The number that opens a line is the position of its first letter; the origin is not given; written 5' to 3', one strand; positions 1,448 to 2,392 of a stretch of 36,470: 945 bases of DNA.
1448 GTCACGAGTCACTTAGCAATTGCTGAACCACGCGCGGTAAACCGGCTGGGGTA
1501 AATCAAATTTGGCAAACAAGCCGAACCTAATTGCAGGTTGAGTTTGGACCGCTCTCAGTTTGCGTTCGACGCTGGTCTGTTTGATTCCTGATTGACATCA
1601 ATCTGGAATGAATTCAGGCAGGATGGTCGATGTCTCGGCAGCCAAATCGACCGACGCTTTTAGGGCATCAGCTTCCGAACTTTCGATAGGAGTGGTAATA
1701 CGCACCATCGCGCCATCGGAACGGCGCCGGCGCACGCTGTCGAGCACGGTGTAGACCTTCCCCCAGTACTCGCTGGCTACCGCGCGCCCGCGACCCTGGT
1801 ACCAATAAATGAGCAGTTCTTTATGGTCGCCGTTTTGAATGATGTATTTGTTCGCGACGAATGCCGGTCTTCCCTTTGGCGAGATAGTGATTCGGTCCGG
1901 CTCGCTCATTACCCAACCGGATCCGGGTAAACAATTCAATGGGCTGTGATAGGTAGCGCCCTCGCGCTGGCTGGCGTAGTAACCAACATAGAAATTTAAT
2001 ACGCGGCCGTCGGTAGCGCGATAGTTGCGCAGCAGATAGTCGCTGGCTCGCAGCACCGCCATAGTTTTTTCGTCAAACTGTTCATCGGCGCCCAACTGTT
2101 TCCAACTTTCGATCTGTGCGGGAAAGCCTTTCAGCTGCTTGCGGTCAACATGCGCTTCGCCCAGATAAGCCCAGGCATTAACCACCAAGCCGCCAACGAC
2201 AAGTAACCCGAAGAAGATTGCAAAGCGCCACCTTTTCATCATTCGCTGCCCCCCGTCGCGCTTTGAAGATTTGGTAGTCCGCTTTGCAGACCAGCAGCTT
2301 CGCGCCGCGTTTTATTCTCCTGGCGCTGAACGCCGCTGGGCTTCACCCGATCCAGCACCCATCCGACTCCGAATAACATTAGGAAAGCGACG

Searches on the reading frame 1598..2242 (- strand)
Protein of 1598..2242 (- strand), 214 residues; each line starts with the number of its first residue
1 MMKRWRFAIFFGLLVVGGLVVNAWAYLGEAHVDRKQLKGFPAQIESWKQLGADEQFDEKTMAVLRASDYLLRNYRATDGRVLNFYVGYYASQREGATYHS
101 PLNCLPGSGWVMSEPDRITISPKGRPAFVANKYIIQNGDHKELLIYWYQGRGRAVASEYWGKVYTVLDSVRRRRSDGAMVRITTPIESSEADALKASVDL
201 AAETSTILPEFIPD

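Call 9: search_protein_families(library=ncbifam, proteins=[window:1598-2242:-], max_evalue=0.00001)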
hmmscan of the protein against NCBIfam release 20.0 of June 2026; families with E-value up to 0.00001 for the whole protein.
window:1598-2242:- (214 aa): 5 families
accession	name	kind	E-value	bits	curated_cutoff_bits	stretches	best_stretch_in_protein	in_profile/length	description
TIGR04152.1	exosort_VPLPA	exception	3.5e-49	168.2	400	1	13-213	283-486/486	VPLPA-CTERM-specific exosortase XrtD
TIGR02914.1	EpsI_fam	equivalog_domain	4.1e-39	133.9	42.8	1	40-211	4-173/174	exosortase C-terminal domain/associated protein EpsI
NF038142.1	exosort_XrtW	exception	2e-24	85.8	425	1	11-208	302-490/494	exosortase W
NF045609.1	EpsI_type_B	exception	4.8e-12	45.7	220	1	38-194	38-196/221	exosortase-associated protein EpsI, B-type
NF045608.2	EpsI_type_V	exception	5.6e-11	42.2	228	1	38-193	37-193/218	exosortase-associated protein EpsI, V-type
